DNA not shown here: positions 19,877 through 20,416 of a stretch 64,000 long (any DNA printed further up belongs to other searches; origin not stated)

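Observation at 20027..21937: Alphaproteobacterial-type early module: GapR homolog next to DUF932 and MPNWC-type proteins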

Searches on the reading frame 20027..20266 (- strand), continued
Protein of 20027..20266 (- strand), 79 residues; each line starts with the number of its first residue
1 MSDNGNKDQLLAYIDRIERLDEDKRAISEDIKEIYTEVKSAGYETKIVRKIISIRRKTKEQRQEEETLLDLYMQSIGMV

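Call 36: search_dna_similar(query=window:20027-20266:-, collection=plasmids, mode=protein, max_rows=30, max_evalue=0.001)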
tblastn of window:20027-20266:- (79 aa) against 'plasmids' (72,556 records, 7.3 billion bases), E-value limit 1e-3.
Records with a match: 24; places in all: 24; records where one place covers at least 80% of the query: 12.
Best place of each record, by identity: <60% 24.
By first word of the organism name: Acetobacter 9; Azospirillum 7; Bosea 2; Rhizobium 1; Sphingomonas 1; Bradyrhizobium 1; Paracoccus 1; Thalassospira 1; Acidiphilium 1.
By predicted mobility (MOB-suite, as given by PLSDB): non-mobilizable 14; mobilizable 9; conjugative 1.
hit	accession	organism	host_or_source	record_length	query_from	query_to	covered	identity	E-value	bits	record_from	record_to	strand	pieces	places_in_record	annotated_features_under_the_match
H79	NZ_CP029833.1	Azospirillum ramasamyi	single cell,Cow dung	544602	1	79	100%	50.6%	5e-8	55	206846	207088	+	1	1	DUF2312 domain-containing protein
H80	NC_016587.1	Azospirillum lipoferum 4B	-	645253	1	79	100%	50.6%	5e-8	55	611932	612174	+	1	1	DUF2312 domain-containing protein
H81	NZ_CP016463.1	Bosea sp. RAC05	Microbial isolate,Algal phycosphere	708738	1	77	97%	49.4%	8e-7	51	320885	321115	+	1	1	DUF2312 domain-containing protein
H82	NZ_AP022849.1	Bosea sp. ANAM02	Callyspongia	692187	1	77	97%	46.8%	2e-7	53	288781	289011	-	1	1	DUF2312 domain-containing protein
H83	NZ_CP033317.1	Azospirillum brasilense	rhizosphere soil of Digitaria ...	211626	1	78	99%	45.0%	8e-6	49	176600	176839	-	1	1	DUF2312 domain-containing protein | DUF1064 domain-containing protein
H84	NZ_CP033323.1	Azospirillum brasilense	rhizosphere soil of Cynodon ...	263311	1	78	99%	45.0%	8e-6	49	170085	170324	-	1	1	DUF2312 domain-containing protein | DUF1064 domain-containing protein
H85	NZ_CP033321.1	Azospirillum brasilense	rhizosphere soil of Cynodon ...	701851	1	78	99%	45.0%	8e-6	49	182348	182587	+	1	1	DUF2312 domain-containing protein | DUF1064 domain-containing protein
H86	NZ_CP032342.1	Azospirillum brasilense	soil sample,Agricultural field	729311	1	78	99%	45.0%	8e-6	49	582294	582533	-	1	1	DUF2312 domain-containing protein | DUF1064 domain-containing protein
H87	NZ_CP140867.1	Rhizobium leguminosarum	Trifolium pratense,whole organism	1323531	1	79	100%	43.2%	2e-4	45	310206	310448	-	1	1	record has no annotation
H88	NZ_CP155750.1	Sphingomonas parapaucimobilis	Chinese cabbage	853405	2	79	99%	42.3%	4e-5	46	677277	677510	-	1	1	DUF2312 domain-containing protein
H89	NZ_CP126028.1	Bradyrhizobium elkanii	Glycine max,soybean,root nodule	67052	7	79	92%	45.2%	5e-6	49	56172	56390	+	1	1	DUF2312 domain-containing protein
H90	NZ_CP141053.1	Paracoccus denitrificans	-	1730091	8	79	91%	44.4%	5e-4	43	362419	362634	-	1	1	none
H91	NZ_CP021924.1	Acetobacter pasteurianus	cell culture,food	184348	16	78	80%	44.4%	3e-4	44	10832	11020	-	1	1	none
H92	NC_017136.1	Acetobacter pasteurianus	-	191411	16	78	80%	44.4%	3e-4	44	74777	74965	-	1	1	none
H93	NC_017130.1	Acetobacter pasteurianus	-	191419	16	78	80%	44.4%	3e-4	44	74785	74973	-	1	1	none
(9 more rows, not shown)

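Call 38: get_annotated_region(hit=H89, flank=8000)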
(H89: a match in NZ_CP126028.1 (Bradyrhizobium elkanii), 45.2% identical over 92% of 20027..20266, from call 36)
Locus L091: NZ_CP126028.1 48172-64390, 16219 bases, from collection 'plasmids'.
description: Bradyrhizobium elkanii strain USDA 31-Be plasmid pUSDA31-2, complete sequence
organism: Bradyrhizobium elkanii (NCBI taxid 29448)
taxonomy: Bacteria; Pseudomonadota; Alphaproteobacteria; Hyphomicrobiales; Nitrobacteraceae; Bradyrhizobium; Bradyrhizobium elkanii
host: -; source: Glycine max,soybean,root nodule; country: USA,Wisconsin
typing (MOB-suite, as given by PLSDB): non-mobilizable
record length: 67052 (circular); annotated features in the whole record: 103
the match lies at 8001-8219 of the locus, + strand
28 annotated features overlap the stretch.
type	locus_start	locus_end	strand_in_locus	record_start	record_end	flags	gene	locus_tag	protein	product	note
CDS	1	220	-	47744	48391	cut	-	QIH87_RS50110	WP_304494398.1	helix-turn-helix transcriptional regulator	-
CDS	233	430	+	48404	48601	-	-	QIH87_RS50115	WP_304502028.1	ClpX C4-type zinc finger protein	-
CDS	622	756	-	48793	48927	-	-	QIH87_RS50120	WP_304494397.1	hypothetical protein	-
CDS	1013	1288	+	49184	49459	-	-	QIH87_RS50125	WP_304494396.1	hypothetical protein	-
CDS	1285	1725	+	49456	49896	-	-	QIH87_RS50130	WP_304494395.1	hypothetical protein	-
CDS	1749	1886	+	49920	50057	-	-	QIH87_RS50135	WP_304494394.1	hypothetical protein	-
CDS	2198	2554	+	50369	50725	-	-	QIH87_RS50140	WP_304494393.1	helix-turn-helix domain-containing protein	GO:0006270 - DNA replication initiation [Evidence IEA]; GO:0006275 - regulation of DNA replication [Evidence IEA]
CDS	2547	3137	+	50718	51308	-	-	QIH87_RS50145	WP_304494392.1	GcrA family cell cycle regulator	-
CDS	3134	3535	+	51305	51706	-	-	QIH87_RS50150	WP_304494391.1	hypothetical protein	-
CDS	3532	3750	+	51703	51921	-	-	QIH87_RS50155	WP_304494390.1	hypothetical protein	-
CDS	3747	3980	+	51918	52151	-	-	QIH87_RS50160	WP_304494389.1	hypothetical protein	-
CDS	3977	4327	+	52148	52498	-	-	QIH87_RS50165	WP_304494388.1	hypothetical protein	-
CDS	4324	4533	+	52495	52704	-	-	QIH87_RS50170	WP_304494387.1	hypothetical protein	-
CDS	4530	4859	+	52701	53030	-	-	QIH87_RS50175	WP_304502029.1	DUF4326 domain-containing protein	-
CDS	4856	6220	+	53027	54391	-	-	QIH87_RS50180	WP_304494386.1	DNA methyltransferase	GO:0006306 - DNA methylation [Evidence IEA]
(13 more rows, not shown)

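Call 42: list_cluster_members(proteins=[P0043, P0046, P0048, P0049, P0053, P0057, P0058, P0061, P0064, P0070])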
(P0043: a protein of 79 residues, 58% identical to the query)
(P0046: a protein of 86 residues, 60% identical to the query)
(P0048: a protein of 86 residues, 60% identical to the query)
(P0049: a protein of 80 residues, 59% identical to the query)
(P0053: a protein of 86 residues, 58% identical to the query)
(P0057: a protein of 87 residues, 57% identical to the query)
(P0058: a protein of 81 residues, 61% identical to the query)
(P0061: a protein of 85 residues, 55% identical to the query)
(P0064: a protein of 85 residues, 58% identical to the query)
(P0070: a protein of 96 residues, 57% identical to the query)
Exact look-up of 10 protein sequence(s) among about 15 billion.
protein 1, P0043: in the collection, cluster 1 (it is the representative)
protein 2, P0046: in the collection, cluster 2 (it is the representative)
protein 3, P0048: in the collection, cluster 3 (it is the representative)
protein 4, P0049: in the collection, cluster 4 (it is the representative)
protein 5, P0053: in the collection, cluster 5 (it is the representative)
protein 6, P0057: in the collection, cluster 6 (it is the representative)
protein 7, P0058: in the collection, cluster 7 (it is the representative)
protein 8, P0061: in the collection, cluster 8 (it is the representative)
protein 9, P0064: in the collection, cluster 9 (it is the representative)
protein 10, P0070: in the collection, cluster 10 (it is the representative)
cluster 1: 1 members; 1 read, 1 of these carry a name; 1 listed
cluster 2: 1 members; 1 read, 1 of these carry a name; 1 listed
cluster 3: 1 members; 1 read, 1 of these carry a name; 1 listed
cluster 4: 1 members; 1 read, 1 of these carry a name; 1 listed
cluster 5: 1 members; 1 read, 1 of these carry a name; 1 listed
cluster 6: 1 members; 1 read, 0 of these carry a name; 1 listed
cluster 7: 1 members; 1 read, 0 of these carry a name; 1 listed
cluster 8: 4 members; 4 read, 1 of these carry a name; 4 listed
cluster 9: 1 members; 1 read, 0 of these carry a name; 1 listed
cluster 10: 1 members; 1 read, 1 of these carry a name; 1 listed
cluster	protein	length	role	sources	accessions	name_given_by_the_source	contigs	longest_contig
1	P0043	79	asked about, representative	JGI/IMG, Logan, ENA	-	uncharacterized protein (UPF0335 family)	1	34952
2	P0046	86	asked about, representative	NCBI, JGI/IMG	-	uncharacterized protein (UPF0335 family)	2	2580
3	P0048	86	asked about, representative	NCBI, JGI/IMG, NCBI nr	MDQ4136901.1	MAG: DUF2312 domain-containing protein [Pseudomonadota bacterium] | uncharacterized protein (UPF0335 family) | DUF2312 domain-containing protein [Pseudomonadota bacterium]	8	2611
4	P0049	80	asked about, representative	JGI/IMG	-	uncharacterized protein (UPF0335 family)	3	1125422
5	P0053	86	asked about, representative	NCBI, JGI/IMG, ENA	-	uncharacterized protein (UPF0335 family)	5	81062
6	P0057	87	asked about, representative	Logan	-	-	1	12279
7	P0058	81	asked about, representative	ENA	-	-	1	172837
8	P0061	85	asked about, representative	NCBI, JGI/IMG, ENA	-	-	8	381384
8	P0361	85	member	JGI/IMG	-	uncharacterized protein (UPF0335 family)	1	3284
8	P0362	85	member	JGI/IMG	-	-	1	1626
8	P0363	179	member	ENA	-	-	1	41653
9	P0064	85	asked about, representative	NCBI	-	-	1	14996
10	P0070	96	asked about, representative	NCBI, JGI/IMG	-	uncharacterized protein (UPF0335 family)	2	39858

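Call 44: find_related_loci(query=A2, collection=genome_contigs, flank=4000)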
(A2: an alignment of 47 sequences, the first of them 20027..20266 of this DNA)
Query A2 (79 aa) in genome_contigs; peptide patterns used: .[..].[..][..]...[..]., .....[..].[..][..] (x = any residue, [..] = any of these).
600 stretches matched a pattern (row limit reached: there are more); 571 encode a relative of the query (tblastn E <= 1e-3); the best 80 are kept; 80 distinct loci.
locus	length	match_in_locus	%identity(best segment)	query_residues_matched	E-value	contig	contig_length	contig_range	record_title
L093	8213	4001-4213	55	8-78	3e-26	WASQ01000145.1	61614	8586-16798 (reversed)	MAG: Telmatospirillum sp. isolate SA7853_bin3 NODE_72_length_61614_cov_193.924381, whole genome shotgun sequence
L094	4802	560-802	52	1-79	3e-26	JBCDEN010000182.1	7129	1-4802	MAG: Pseudomonadota bacterium isolate P01_G01_bin.65 k141_1377248_length_7129_cov_39.0604, whole genome shotgun sequence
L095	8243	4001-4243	53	1-79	3e-26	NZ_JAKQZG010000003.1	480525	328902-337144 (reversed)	Jiella sp. LLJ827 3, whole genome shotgun sequence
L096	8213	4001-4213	58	9-79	5e-26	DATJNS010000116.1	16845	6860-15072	MAG TPA_asm: Candidatus Sulfotelmatobacter sp. isolate SMAG_U14867 k141_4495312, whole genome shotgun sequence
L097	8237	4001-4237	48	1-79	1e-25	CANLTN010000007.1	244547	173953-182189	uncultured Pseudovibrio sp. isolate 2-212.fasta genome assembly, contig: NODE_7, whole genome shotgun sequence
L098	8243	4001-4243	53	1-79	3e-25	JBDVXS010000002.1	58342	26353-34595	MAG: Hyphomicrobiales bacterium isolate AQ.08.F.D1_29_31 AQ_08_F_D1_29_31_000000000002, whole genome shotgun sequence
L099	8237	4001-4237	52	2-78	4e-25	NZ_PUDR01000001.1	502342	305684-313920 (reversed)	Pannonibacter carbonis strain Q4.6 Scaffold1, whole genome shotgun sequence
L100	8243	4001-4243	48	1-79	6e-25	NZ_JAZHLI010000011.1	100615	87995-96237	Aurantimonas sp. A2-1-M11 Scaffold11, whole genome shotgun sequence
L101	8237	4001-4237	52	2-78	6e-25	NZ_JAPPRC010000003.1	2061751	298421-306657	Pannonibacter sp. SL95 contig_72, whole genome shotgun sequence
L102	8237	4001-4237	53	2-78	3e-27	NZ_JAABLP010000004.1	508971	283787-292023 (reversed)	Pannonibacter tanglangensis strain XCT-34 XCT34_ctg004, whole genome shotgun sequence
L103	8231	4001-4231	52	2-78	1e-24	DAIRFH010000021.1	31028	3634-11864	MAG TPA_asm: Methylocystis sp. isolate CTOTU22602 NODE_336_length_31028_cov_9.936138, whole genome shotgun sequence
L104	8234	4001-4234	49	2-79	1e-24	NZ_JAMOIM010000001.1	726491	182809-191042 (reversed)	Lichenifustis flavocetrariae strain BP6-180914 NODE_1_length_726491_cov_41.192063, whole genome shotgun sequence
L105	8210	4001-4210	59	9-78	1e-24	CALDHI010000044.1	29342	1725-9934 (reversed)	MAG: uncultured Alphaproteobacteria bacterium isolate B3_Bin_Bin_116_2 genome assembly, contig: c_000000054243, whole ge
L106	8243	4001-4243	48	1-79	2e-24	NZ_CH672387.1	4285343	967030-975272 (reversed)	Aurantimonas manganoxydans SI85-9A1 scf_1099451004081, whole genome shotgun sequence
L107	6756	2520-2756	48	1-79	2e-24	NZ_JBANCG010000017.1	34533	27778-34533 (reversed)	Breoghania sp. JC706 17, whole genome shotgun sequence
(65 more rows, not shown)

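Call 51: search_solved_structures(query=window:20027-20266:-, show_alignments=5, max_evalue=1e-10)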
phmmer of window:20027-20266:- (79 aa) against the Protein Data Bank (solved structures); distinct sequences matched with E-value up to 1e-10: 7.
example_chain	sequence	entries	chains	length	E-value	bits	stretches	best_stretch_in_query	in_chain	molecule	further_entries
6cfy_A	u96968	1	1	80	5.1e-22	80.4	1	5-77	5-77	UPF0335 protein ASE63_04290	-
6cfx_A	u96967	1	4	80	5.8e-22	80.2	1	5-77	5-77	UPF0335 protein ASE63_04290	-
6cg8_A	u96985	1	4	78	5.7e-18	67.6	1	7-78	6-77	UPF0335 protein B7Z12_12435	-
6jyk_A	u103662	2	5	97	3.2e-17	65.2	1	7-78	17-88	UPF0335 protein CCNA_03428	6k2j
6ozz_A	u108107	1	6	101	3.7e-17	65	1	7-78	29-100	UPF0335 protein CC_3319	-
6ozx_A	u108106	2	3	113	5e-17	64.6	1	7-78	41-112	UPF0335 protein CC_3319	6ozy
6k5x_A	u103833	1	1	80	6.3e-11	45.4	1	7-64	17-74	UPF0335 protein CCNA_03428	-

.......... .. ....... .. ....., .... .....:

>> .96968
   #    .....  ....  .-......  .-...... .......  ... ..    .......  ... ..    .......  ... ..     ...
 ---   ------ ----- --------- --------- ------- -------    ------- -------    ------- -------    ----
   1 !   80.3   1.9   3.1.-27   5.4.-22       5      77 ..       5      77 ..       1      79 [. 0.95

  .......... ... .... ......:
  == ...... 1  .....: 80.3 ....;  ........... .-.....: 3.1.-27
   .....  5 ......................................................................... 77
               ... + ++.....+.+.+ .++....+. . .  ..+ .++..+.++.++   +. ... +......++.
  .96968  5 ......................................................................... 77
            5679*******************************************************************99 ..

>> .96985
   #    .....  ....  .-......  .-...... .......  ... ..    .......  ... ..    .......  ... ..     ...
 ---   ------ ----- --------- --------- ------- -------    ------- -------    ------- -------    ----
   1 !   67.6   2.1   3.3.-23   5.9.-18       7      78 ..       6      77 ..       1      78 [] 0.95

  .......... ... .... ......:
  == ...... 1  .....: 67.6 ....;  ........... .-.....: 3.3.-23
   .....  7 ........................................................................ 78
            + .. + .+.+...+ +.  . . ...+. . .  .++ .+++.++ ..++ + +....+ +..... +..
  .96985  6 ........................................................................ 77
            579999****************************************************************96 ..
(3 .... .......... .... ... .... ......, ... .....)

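Call 65: get_annotated_region(hit=H15, flank=6000)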
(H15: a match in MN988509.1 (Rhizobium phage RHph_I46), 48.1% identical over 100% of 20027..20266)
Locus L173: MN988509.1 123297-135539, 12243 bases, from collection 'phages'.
description: Rhizobium phage RHph_I46, complete genome.
organism: Rhizobium phage RHph_I46 (NCBI taxid 2509737)
taxonomy: Viruses; Duplodnaviria; Heunggongvirae; Uroviricota; Caudoviricetes; Pootjesviridae; Staniewskivirinae; Trinifflemingvirus
host: Rhizobium phaseoli IE1004; source: agricultural lands; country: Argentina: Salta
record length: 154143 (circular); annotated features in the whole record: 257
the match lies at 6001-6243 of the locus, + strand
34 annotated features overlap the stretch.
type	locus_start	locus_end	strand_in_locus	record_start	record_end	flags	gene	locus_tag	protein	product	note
CDS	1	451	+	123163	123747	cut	-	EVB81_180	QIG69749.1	hypothetical protein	-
CDS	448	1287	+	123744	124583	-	-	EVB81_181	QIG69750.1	thymidylate synthase protein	GO_function: GO:0004799 - thymidylate synthase activity; GO_process: GO:0006231 - dTMP biosynthetic process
CDS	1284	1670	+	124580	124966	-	-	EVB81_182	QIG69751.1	dihydrofolate reductase protein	GO_function: GO:0016491 - oxidoreductase activity; GO_function: GO:0050661 - NADP binding; GO_process: GO:0009165 - ...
CDS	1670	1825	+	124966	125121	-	-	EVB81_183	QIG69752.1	hypothetical protein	-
CDS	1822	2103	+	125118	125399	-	-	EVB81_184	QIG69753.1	hypothetical protein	-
CDS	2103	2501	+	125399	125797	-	-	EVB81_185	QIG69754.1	hypothetical protein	-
CDS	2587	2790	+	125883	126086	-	-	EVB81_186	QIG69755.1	hypothetical protein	-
CDS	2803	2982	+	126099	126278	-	-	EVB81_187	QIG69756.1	hypothetical protein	-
CDS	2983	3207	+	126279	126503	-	-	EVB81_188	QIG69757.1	hypothetical protein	-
CDS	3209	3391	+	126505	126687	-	-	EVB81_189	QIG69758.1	hypothetical protein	-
CDS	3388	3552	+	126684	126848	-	-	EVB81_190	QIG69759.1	hypothetical protein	-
CDS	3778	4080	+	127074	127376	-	-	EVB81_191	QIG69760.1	hypothetical protein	-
CDS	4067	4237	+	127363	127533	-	-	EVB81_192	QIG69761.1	hypothetical protein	-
CDS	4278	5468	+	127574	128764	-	-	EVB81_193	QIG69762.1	putative glycosyltransferase protein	-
CDS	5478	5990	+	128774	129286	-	-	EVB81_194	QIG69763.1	hypothetical protein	-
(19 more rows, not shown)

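Call 66: get_annotated_region(hit=H20, flank=6000)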
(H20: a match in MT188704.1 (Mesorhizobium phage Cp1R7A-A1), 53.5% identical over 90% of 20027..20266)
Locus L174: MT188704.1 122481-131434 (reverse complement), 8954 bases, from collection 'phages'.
description: Mesorhizobium phage Cp1R7A-A1, complete genome.
organism: Mesorhizobium phage Cp1R7A-A1 (NCBI taxid 2723894)
taxonomy: Viruses; Duplodnaviria; Heunggongvirae; Uroviricota; Caudoviricetes
host: Mesorhizobium loti R7ANS; source: -; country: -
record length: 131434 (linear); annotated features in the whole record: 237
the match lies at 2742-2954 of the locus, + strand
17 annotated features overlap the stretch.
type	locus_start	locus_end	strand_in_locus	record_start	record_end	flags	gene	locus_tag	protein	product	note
CDS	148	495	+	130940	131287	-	-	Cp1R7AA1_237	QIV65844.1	hypothetical protein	Hypothetical protein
CDS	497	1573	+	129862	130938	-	-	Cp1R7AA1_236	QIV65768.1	hypothetical protein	Hypothetical protein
CDS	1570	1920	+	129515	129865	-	-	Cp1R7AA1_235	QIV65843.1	hypothetical protein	Hypothetical protein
CDS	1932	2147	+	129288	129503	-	-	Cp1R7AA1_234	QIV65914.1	hypothetical protein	Hypothetical protein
CDS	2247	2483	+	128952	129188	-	-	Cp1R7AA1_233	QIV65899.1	hypothetical protein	Hypothetical protein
CDS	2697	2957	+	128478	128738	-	-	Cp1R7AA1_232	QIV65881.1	UPF0335 protein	Hypothetical protein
CDS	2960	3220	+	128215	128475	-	-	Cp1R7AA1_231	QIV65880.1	hypothetical protein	Hypothetical protein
CDS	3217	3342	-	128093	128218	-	-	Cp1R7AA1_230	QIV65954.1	hypothetical protein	Hypothetical protein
CDS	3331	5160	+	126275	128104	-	-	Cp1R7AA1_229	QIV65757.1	portal protein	Portal protein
CDS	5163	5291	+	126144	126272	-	-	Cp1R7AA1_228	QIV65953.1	hypothetical protein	Hypothetical protein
CDS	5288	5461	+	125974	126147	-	-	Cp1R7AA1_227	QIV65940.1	hypothetical protein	Hypothetical protein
CDS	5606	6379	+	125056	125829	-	-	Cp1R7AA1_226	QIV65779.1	hypothetical protein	Hypothetical protein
CDS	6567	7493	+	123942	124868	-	-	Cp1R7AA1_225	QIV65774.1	major capsid protein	Major capsid protein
CDS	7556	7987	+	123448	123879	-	-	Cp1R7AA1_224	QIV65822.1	hypothetical protein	Hypothetical protein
CDS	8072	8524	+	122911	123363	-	-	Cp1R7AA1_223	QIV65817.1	hypothetical protein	Hypothetical protein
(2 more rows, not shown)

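Call 68: find_encoding_contigs(protein=P0049, flank=10000, max_places=3)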
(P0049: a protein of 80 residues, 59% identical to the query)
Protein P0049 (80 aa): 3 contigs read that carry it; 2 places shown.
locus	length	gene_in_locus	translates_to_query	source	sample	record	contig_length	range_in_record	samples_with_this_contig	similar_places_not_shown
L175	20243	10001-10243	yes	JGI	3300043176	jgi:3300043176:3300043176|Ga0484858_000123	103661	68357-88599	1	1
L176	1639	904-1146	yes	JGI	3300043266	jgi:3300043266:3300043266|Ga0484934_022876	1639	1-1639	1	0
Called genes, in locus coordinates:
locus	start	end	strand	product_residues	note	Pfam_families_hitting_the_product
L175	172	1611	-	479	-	PF00224:PK, PF02887:PK_C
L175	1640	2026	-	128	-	PF06282:DUF1036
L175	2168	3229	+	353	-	PF05013:FGase, PF06844:DUF1244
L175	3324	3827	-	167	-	PF13833:EF-hand_8 (faint), PF00036:EF-hand_1 (faint), PF13202:EF-hand_5 (faint), PF13405:EF-hand_6 (faint), PF13499:EF-hand_7 (faint)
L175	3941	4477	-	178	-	PF13202:EF-hand_5 (faint), PF13499:EF-hand_7 (faint), PF00036:EF-hand_1 (faint), PF13405:EF-hand_6 (faint)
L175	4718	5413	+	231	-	PF00072:Response_reg, PF00486:Trans_reg_C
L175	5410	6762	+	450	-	PF00672:HAMP, PF00512:HisKA (weak), PF02518:HATPase_c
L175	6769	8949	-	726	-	PF10459:Peptidase_S46, PF13365:Trypsin_2 (faint)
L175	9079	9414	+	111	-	PF00034:Cytochrom_C (weak), PF13442:Cytochrome_CBB3 (faint)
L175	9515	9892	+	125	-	PF00034:Cytochrom_C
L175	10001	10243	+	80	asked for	PF10073:GapR_DNA-bd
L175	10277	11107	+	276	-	PF13650:Asp_protease_2 (faint)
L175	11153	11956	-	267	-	PF13714:PEP_mutase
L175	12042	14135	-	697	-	PF01432:Peptidase_M3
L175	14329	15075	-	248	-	PF01925:TauE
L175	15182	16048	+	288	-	PF00126:HTH_1, PF03466:LysR_substrate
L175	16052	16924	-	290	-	PF08241:Methyltransf_11 (weak)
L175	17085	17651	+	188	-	-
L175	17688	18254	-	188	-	PF00440:TetR_N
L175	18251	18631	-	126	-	-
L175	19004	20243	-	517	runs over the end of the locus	PF00072:Response_reg, PF00158:Sigma54_activat, PF14532:Sigma54_activ_2, PF07728:AAA_5 (weak), PF25601:AAA_lid_14, PF02954:HTH_8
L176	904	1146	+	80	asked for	PF10073:GapR_DNA-bd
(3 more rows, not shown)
